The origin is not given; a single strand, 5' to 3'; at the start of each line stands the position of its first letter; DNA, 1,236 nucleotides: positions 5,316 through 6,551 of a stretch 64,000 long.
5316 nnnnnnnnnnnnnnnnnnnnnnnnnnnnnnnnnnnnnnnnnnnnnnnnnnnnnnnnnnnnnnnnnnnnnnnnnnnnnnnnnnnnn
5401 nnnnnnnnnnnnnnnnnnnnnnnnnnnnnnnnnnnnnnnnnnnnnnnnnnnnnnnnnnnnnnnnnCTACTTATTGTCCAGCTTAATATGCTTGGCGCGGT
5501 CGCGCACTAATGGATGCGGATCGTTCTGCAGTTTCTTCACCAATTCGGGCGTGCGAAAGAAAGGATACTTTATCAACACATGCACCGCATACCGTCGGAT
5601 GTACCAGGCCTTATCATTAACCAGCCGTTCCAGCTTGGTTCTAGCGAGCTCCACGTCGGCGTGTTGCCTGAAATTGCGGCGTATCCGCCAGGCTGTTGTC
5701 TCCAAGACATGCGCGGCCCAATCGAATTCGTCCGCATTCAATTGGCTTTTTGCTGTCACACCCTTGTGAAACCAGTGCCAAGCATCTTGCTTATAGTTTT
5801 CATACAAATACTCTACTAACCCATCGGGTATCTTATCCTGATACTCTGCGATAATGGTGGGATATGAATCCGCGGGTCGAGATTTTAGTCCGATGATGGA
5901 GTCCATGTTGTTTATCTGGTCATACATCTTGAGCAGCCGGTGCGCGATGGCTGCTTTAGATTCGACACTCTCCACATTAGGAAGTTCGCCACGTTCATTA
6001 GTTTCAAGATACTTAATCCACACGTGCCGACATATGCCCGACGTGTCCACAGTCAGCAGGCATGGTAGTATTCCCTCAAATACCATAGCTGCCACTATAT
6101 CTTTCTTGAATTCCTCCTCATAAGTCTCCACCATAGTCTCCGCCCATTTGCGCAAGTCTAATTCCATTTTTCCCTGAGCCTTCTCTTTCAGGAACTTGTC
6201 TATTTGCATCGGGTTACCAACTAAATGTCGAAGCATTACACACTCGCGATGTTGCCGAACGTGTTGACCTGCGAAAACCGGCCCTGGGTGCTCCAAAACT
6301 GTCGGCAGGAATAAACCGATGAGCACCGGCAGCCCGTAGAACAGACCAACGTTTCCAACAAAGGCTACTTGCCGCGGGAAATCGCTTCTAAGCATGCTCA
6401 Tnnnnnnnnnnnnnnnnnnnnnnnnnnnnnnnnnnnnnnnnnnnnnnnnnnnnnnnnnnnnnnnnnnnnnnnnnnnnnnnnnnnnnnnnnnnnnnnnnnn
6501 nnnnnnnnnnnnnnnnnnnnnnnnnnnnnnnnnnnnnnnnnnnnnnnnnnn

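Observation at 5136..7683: Low-GC two-gene islet bracketed by repeat-rich spacers, between the sigma/kinase operon and a core oxidoreductase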

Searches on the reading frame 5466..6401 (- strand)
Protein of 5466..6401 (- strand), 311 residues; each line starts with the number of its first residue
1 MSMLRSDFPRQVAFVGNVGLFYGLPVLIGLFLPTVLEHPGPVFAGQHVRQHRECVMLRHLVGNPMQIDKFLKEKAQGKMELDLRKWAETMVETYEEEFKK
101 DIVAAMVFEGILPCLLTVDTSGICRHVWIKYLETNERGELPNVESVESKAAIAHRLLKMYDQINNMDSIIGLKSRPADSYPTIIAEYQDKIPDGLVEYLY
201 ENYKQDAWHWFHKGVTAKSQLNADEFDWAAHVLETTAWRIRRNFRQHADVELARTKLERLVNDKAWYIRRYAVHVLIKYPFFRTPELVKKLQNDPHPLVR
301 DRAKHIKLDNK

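Call 5: search_protein_families(library=pfam, proteins=[window:5466-6401:-], max_evalue=0.1)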
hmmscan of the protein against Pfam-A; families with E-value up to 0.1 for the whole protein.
window:5466-6401:- (311 aa): 2 families
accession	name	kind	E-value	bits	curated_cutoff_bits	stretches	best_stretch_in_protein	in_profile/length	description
PF02985.28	HEAT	-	0.026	15.2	23.5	0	285-303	3-20/31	HEAT repeat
PF13646.12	HEAT_2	-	0.069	13.9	27.7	0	257-303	5-51/88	HEAT repeats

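Call 11: find_homologous_proteins(query=window:5466-6401:-)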
Query window:5466-6401:- (311 aa): 7 proteins with E <= 0.001 among 817 candidates.
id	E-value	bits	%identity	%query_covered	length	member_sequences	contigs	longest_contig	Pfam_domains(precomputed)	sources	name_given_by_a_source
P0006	4.3e-211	718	100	99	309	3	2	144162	-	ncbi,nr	ncbi:MAG: HEAT repeat domain-containing protein [Gemmatales bacterium]|nr:hypothetical protein [Gemm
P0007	4.5e-44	169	44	62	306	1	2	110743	-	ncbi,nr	ncbi:MAG: hypothetical protein RMI91_11005 [Gemmatales bacterium]|nr:hypothetical protein [Gemmatale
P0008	3.1e-42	163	41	68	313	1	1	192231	-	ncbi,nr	ncbi:MAG: hypothetical protein RMI91_06965 [Gemmatales bacterium]|nr:hypothetical protein [Gemmatale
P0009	1.7e-36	144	34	86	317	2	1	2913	-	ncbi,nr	ncbi:MAG: hypothetical protein RMJ19_04310 [Gemmatales bacterium]|nr:hypothetical protein [Gemmatale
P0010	1.2e-34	138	35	71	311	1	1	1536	-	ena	-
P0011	1.8e-34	137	35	74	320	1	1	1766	-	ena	-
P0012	2.9e-31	127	38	61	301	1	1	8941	-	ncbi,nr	ncbi:MAG: hypothetical protein RMJ19_13400 [Gemmatales bacterium]|nr:hypothetical protein [Gemmatale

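Call 13: find_encoding_contigs(protein=P0006, flank=10000, max_places=4)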
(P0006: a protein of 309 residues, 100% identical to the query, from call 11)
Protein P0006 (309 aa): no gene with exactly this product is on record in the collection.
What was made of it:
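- Tried and rejected: An exact look-up of the window's own P protein found no contig on record (call 13).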

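Call 14: find_encoding_contigs(protein=P0007, flank=10000, max_places=4)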
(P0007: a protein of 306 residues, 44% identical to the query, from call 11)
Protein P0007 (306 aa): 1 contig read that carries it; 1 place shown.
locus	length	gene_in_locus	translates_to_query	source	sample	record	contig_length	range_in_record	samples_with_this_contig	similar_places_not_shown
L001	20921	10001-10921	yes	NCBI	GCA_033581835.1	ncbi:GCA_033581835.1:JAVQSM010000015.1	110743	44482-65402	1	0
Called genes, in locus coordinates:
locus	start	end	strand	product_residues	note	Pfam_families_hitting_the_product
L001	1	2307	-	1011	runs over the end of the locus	PF22599:SecDF_P1_head, PF02355:SecD_SecF_C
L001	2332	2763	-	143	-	PF02699:YajC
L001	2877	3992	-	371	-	PF01702:TGT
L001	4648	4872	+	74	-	-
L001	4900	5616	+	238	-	-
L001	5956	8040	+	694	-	PF17803:Cadherin_4 (weak), PF17892:Cadherin_5, PF17963:Big_9, PF17892:Cadherin_5 (weak), PF17963:Big_9, PF17803:Cadherin_4, PF17892:Cadherin_5, PF17963:Big_9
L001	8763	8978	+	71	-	-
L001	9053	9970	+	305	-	-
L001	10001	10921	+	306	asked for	-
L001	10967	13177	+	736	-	PF17963:Big_9 (weak), PF17803:Cadherin_4, PF17892:Cadherin_5, PF17963:Big_9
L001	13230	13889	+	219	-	-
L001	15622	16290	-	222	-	PF01902:Diphthami_syn_2_N, PF28410:Diphthami_syn_2_C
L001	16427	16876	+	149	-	PF00583:Acetyltransf_1, PF13480:Acetyltransf_6 (weak), PF13508:Acetyltransf_7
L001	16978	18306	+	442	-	PF10142:PhoPQ_related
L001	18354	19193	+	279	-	PF12697:Abhydrolase_6, PF00561:Abhydrolase_1, PF12146:Hydrolase_4, PF00561:Abhydrolase_1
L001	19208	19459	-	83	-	-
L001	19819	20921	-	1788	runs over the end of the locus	PF00515:TPR_1, PF07719:TPR_2, PF13414:TPR_11, PF13424:TPR_12, PF13844:Glyco_transf_41, PF00515:TPR_1, PF07719:TPR_2, PF13844:Glyco_transf_41, +31 more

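Call 15: find_encoding_contigs(protein=P0008, flank=10000, max_places=4)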
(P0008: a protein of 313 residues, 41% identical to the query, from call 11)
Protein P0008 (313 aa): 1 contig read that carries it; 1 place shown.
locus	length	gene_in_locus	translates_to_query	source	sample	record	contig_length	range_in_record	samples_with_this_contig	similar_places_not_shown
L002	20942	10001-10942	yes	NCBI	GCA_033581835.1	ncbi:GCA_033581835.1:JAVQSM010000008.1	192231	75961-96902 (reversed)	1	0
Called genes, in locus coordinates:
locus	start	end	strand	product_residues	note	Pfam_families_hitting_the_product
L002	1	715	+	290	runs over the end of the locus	-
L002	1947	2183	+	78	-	-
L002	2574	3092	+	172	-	PF17963:Big_9, PF17892:Cadherin_5, PF17803:Cadherin_4, PF17892:Cadherin_5, PF17963:Big_9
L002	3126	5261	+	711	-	PF17803:Cadherin_4, PF17892:Cadherin_5, PF17963:Big_9, PF17892:Cadherin_5 (weak), PF17963:Big_9 (weak), PF17803:Cadherin_4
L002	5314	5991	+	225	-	-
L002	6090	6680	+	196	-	-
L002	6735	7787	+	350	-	PF23381:Beta-prop_IFT122_1st (faint), PF24814:WD40_Prp19 (faint), PF00400:WD40 (faint), PF25174:Beta-prop_THOC3 (weak), PF23414:Beta-prop_EML_2 (faint), PF24817:WD40_WDHD1_1st (faint), PF24780:WD40_MABP1-WDR62_1st (faint), PF25175:Beta-prop_WDR5 (weak), +1 more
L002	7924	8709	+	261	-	PF17892:Cadherin_5 (weak), PF17963:Big_9 (weak), PF17892:Cadherin_5 (weak), PF17963:Big_9, PF17803:Cadherin_4, PF17892:Cadherin_5, PF17963:Big_9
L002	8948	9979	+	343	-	-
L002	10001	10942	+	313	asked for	-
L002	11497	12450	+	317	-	-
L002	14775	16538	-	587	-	PF02771:Acyl-CoA_dh_N, PF02770:Acyl-CoA_dh_M, PF00441:Acyl-CoA_dh_1, PF08028:Acyl-CoA_dh_2, PF22924:ACOX_C_alpha1 (faint), PF21343:ACAD9-ACADV_C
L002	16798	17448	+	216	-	PF00406:ADK, PF13207:AAA_17, PF13238:AAA_18, PF13671:AAA_33, PF05191:ADK_lid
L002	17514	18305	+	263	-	PF00557:Peptidase_M24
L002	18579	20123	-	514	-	-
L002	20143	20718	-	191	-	PF01965:DJ-1_PfpI, PF00117:GATase (weak)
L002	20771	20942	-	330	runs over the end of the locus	-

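Call 16: find_encoding_contigs(protein=P0012, flank=10000, max_places=4)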
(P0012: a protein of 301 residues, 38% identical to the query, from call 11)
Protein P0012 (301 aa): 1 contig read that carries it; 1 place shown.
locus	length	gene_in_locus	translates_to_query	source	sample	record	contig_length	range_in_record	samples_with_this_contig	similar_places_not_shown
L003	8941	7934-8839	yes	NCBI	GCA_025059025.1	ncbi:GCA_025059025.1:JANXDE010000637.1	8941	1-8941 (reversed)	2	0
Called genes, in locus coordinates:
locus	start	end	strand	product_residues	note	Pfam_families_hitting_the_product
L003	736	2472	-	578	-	PF03235:GmrSD_N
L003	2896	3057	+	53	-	-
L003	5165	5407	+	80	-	-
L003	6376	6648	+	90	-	PF17963:Big_9, PF17892:Cadherin_5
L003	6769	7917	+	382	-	-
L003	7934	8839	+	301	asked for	-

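Call 58: search_protein_families(library=pfam, alignment_id=A6, max_evalue=0.01)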
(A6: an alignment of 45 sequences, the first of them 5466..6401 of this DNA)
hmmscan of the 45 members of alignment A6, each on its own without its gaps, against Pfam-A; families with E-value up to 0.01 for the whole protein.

A. member 1, window:5466-6401:- (311 aa): 0 families

B. families by the number of members that match (of 45 scanned): 4 families
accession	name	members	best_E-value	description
PF13646.12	HEAT_2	11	1.1e-06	HEAT repeats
PF02985.28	HEAT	4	0.0019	HEAT repeat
PF13708.11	DUF4942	1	0.0015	Domain of unknown function (DUF4942)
PF03849.19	Tfb2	1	0.0024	Transcription factor Tfb2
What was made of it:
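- On lipase-specific foldase (Lif) pairs: Instead there were 11 hits to HEAT_2 (call 58).
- On HEAT/ARM alpha-solenoid repeat proteins (for P): At family level there are 11 of 45 hits to HEAT_2 (best 1.1e-6; call 58).
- Closest known: Lipase / lipase-specific foldase pairs. Different: P shows no similarity to the Pfam Lipase_chap family (call 58).
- No member hits the Pfam lipase-chaperone family (call 58).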

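Call 63: search_protein_families(library=ncbifam, alignment_id=A6, max_evalue=0.01)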
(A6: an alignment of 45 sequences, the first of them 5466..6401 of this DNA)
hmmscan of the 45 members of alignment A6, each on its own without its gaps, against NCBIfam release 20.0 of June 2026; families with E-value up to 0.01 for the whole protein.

A. member 1, window:5466-6401:- (311 aa): 0 families

B. families by the number of members that match (of 45 scanned): 1 family
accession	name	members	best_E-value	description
NF045915.1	PhycobilmeDegNblB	2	0.00028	phycobilisome degradation protein NblB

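Call 70: search_protein_families(library=pfam, proteins=[L001:10967-13177:+, L002:3126-5261:+, L001:13230-13889:+, L002:5314-5991:+, L002:6090-6680:+, L001:4900-5616:+, L002:11497-12450:+, L001:5956-8040:+], max_evalue=0.01)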
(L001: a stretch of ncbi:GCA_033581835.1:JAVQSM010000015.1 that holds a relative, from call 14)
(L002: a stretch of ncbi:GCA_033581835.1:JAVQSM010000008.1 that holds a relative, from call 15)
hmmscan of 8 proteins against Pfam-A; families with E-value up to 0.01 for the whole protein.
L001:10967-13177:+ (736 aa): 3 families
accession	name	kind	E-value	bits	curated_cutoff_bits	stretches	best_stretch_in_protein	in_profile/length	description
PF17963.7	Big_9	-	1.1e-26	93.9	23.6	3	151-248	1-88/89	Bacterial Ig domain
PF17892.7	Cadherin_5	-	3.3e-18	65.8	26.5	2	171-247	27-94/98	Cadherin-like domain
PF17803.7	Cadherin_4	-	7e-15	55.7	25.1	2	150-219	10-71/71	Bacterial cadherin-like domain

L002:3126-5261:+ (711 aa): 4 families
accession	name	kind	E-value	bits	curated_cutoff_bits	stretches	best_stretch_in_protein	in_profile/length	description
PF17963.7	Big_9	-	3.3e-32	111.7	23.6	2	2-74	4-78/89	Bacterial Ig domain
PF17803.7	Cadherin_4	-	6.5e-27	94.3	25.1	3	2-54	14-71/71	Bacterial cadherin-like domain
PF17892.7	Cadherin_5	-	3.4e-24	85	26.5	2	24-80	34-91/98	Cadherin-like domain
PF06114.19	Peptidase_M78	-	0.0043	17.3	22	1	627-659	28-59/123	IrrE N-terminal-like domain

L001:13230-13889:+ (219 aa): 0 families

L002:5314-5991:+ (225 aa): 0 families

L002:6090-6680:+ (196 aa): 0 families

L001:4900-5616:+ (238 aa): 0 families

L002:11497-12450:+ (317 aa): 0 families

L001:5956-8040:+ (694 aa): 5 families
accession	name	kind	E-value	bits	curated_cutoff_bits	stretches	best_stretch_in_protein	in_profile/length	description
PF17963.7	Big_9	-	1.5e-44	151.2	23.6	3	183-280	1-88/89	Bacterial Ig domain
PF17892.7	Cadherin_5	-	1.5e-28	98.9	26.5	3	219-282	32-97/98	Cadherin-like domain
PF17803.7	Cadherin_4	-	7e-23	81.4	25.1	3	174-242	2-62/71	Bacterial cadherin-like domain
PF16184.11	Cadherin_3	-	0.00018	21.9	25.5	0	220-243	26-51/106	Cadherin-like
PF19076.6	CshA_repeat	-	0.0014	19.7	27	0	22-59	44-79/103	Surface adhesin CshA repetitive domain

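Call 77: search_protein_families(library=padloc, proteins=[window:5466-6401:-, L001:5956-8040:+, P0007], max_evalue=0.01)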
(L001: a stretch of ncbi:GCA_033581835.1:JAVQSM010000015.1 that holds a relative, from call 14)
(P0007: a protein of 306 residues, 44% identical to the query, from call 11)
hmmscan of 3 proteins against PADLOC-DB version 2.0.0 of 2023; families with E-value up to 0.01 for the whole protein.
window:5466-6401:- (311 aa): 0 families

L001:5956-8040:+ (694 aa): 0 families

P0007 (306 aa): 0 families
